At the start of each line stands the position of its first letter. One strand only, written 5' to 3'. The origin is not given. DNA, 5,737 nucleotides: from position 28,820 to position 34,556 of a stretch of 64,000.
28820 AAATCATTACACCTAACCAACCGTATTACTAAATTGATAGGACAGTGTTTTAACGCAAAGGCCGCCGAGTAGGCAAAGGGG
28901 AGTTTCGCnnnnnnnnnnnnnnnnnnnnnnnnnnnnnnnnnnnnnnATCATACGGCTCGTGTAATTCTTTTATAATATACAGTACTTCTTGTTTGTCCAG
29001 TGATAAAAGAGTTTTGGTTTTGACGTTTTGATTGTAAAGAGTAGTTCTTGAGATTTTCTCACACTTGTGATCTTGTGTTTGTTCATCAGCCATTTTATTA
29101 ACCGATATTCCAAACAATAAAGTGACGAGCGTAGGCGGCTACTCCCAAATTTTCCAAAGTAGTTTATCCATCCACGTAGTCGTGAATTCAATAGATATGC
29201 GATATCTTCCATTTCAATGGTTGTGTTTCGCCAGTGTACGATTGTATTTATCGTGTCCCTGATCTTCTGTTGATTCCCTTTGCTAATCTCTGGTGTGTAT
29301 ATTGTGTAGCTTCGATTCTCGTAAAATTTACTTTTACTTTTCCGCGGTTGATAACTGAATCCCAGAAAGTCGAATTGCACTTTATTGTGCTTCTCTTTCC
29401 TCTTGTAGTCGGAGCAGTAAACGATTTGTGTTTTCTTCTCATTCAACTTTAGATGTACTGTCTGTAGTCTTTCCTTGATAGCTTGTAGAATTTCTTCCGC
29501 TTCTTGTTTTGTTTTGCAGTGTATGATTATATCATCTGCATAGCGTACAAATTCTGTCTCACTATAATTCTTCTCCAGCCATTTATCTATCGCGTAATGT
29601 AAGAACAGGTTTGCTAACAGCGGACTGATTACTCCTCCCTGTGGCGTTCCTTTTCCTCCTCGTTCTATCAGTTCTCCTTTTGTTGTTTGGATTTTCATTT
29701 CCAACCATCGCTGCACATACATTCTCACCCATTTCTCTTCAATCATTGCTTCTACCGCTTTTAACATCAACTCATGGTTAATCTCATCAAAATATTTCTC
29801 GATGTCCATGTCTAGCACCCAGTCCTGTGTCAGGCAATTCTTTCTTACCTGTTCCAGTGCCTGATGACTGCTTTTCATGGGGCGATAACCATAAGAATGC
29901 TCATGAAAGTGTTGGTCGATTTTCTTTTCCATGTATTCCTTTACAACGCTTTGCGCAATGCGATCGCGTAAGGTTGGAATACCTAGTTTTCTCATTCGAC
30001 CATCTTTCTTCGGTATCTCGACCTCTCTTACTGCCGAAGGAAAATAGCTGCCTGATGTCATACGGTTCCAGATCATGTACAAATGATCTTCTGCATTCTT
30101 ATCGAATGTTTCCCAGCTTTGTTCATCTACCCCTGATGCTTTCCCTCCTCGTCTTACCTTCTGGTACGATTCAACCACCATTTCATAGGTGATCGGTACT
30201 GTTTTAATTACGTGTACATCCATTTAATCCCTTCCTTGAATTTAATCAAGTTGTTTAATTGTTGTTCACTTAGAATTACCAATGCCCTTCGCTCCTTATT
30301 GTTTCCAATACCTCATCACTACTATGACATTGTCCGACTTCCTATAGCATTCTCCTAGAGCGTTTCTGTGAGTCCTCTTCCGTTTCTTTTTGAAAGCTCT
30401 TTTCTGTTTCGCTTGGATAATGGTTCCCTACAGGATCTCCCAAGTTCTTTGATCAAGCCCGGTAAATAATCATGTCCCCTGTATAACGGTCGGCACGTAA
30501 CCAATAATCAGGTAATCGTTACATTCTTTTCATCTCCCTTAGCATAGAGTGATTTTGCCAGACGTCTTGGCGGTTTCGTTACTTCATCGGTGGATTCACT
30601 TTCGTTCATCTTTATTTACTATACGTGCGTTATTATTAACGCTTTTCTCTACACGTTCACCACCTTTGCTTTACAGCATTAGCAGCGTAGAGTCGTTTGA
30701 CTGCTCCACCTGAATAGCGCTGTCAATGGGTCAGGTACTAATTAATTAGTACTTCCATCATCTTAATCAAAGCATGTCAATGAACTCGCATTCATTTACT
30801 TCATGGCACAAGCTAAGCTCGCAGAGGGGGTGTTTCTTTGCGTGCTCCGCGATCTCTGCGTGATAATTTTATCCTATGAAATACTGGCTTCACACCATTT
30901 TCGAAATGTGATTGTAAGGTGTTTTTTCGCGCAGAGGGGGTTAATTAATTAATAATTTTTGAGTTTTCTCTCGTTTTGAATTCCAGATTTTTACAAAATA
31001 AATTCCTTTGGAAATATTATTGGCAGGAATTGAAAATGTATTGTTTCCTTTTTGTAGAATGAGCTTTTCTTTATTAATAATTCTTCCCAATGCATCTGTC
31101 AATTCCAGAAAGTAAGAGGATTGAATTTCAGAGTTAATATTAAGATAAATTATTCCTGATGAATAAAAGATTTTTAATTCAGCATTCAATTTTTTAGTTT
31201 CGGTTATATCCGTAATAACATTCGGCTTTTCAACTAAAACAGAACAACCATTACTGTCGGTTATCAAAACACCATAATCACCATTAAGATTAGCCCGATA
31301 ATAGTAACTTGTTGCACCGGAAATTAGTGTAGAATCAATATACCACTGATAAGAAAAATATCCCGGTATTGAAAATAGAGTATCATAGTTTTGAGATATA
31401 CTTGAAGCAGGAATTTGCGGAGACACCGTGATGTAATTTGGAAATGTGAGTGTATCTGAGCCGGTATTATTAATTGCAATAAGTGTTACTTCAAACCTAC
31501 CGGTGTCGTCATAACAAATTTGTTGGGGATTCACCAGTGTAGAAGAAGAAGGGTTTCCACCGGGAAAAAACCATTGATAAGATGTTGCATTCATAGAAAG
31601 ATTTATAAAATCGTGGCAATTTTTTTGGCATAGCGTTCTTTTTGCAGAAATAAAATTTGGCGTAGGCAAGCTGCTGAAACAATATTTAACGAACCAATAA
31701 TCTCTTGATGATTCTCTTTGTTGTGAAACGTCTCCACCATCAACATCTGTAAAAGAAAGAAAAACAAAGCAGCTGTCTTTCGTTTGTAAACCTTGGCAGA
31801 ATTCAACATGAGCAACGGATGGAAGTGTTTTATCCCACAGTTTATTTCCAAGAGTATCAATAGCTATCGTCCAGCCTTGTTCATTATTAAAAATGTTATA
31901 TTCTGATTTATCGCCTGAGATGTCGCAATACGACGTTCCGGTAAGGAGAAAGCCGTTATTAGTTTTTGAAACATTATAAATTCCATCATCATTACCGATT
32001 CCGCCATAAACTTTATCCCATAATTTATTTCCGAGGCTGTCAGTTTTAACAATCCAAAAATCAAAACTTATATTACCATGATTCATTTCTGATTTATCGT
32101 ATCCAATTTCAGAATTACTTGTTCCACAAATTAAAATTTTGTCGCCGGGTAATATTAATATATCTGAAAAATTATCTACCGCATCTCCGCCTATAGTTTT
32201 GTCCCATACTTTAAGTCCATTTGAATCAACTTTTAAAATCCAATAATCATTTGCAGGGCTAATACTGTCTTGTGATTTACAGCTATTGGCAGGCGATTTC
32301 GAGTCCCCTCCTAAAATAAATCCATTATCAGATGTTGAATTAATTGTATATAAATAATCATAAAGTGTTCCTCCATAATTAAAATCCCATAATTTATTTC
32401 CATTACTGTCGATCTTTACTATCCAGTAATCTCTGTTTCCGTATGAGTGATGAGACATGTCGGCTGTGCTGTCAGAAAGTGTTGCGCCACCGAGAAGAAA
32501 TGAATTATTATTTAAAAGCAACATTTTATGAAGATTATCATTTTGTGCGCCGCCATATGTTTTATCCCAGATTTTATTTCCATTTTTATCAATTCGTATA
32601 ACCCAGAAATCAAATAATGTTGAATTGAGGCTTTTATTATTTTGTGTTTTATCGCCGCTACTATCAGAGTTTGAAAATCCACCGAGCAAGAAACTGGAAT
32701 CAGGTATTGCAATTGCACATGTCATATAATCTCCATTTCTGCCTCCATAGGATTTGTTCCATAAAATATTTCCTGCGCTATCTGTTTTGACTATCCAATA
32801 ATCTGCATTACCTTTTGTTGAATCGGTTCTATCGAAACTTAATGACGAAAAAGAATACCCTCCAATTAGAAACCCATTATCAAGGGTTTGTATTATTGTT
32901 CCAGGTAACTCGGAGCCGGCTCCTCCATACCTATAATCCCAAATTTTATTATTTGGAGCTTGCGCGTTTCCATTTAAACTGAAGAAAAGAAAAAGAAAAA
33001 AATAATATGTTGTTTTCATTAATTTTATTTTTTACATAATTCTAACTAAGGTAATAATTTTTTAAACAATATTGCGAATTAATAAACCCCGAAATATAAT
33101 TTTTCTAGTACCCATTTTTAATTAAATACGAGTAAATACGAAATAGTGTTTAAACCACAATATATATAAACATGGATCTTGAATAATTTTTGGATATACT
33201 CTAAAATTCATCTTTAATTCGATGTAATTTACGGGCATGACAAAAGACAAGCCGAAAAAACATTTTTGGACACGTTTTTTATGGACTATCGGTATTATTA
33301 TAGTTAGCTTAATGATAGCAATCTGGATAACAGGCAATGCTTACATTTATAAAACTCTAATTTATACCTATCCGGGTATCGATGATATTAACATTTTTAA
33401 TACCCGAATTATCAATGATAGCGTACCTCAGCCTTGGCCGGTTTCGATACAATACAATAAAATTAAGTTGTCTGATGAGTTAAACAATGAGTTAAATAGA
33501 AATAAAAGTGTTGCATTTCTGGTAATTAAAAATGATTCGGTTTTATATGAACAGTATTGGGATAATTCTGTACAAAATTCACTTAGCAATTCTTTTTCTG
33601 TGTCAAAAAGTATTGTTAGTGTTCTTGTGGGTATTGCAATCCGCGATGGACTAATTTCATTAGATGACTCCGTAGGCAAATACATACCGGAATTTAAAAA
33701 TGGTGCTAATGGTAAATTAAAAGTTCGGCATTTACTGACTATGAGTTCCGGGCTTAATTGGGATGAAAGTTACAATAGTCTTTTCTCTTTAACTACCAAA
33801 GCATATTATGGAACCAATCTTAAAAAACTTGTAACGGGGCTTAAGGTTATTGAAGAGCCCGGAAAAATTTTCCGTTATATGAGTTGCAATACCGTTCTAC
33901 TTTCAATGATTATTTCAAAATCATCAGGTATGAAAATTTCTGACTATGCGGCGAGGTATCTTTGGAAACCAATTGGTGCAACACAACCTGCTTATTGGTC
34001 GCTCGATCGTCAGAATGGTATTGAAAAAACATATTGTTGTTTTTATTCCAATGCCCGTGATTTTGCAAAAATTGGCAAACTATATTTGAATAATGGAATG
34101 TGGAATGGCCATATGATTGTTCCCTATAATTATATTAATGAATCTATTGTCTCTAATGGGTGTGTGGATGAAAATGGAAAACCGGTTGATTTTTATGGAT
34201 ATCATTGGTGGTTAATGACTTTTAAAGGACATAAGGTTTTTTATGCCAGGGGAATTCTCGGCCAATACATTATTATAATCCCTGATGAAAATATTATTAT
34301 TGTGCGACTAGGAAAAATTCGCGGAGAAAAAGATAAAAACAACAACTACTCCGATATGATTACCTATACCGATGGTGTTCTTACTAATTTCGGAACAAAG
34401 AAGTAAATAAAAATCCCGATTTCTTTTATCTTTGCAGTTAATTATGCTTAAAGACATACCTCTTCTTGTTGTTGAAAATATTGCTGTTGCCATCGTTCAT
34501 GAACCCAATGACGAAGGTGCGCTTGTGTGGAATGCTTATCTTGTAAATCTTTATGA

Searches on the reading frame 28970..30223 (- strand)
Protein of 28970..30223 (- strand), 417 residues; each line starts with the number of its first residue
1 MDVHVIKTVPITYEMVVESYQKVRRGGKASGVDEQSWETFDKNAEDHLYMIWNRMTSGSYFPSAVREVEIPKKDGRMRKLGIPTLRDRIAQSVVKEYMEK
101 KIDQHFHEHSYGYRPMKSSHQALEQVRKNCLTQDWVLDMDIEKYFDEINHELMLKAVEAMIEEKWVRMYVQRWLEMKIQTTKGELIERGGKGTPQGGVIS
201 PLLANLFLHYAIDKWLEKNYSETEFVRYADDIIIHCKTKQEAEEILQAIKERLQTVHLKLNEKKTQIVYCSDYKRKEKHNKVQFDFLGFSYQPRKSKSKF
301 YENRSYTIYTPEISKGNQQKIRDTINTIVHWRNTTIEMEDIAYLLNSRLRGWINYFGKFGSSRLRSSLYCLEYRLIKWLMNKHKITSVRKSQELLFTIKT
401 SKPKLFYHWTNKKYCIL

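Call 3: search_protein_families(library=pfam, proteins=[window:28970-30223:-], max_evalue=0.1)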
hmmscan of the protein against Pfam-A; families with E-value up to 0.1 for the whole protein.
window:28970-30223:- (417 aa): 2 families
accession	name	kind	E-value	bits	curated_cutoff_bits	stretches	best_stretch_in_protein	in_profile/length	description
PF00078.32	RVT_1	-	3.8e-42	144.8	29.6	1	70-289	1-203/205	Reverse transcriptase (RNA-dependent DNA polymerase)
PF08388.16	GIIM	-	1.2e-13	51.3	23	1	319-387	2-71/80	Group II intron, maturase-specific domain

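Call 69: search_protein_families(library=padloc, proteins=[window:28970-30223:-], max_evalue=0.00001)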
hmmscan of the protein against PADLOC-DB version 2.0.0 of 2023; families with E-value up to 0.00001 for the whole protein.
window:28970-30223:- (417 aa): 80 families (the best 25 are shown)
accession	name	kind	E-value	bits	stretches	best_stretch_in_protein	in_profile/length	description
PDLC01136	RT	-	1.6e-74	248.7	1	11-271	6-248/263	RT (reverse transcriptase)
PDLC02063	Cas1_IIIb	-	6.5e-53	178.2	1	15-268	13-261/617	-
PDLC03754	RT_UG17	-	6.9e-42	141.8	1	18-400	18-369/429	DRT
PDLC03766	Drt9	-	3.6e-37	126.3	1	43-295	66-308/488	DRT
PDLC01607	RT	-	1.9e-33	114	1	70-289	1-159/161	"CAS-I,CAS-II,CAS-III,CAS-IV,CAS-V,CAS-VI; acquisition_associated"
PDLC03688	HEase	-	4.1e-33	113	1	36-215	55-232/599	homing endonuclease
PDLC03759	RT_UG21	-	6.9e-33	112.1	1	37-304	29-289/503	DRT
PDLC03764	RT_UG26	-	2.5e-29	100.2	1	18-293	14-274/398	DRT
PDLC03698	HEase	-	5.1e-29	98.8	1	15-218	261-461/834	homing endonuclease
PDLC03778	RT_UG39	-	2.9e-27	93.9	2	182-276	283-376/541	DRT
PDLC03785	RT_UG9_large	-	4.3e-27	92.7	1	53-284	282-516/772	DRT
PDLC03756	RT_UG19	-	2.2e-26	91.1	1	37-346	33-328/562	DRT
PDLC03757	Drt2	-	5e-26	89.7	2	182-299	285-396/502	DRT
PDLC03779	RT_UG4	-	1.8e-25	87.7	1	18-305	8-274/307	DRT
PDLC03749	RT_UG13a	-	6.9e-25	86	1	38-346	46-372/589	DRT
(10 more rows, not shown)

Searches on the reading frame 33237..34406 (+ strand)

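Call 3: search_protein_families(library=pfam, proteins=[window:33237-34406:+], max_evalue=0.1)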
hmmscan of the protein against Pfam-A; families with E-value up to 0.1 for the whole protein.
window:33237-34406:+ (389 aa): 1 family
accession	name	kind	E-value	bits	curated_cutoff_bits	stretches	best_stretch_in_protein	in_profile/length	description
PF00144.29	Beta-lactamase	-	3.1e-34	119.1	27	1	90-363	15-312/329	Beta-lactamase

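Call 69: search_protein_families(library=padloc, proteins=[window:33237-34406:+], max_evalue=0.00001)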
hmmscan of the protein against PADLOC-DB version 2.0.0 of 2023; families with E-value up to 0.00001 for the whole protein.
window:33237-34406:+ (389 aa): 0 families
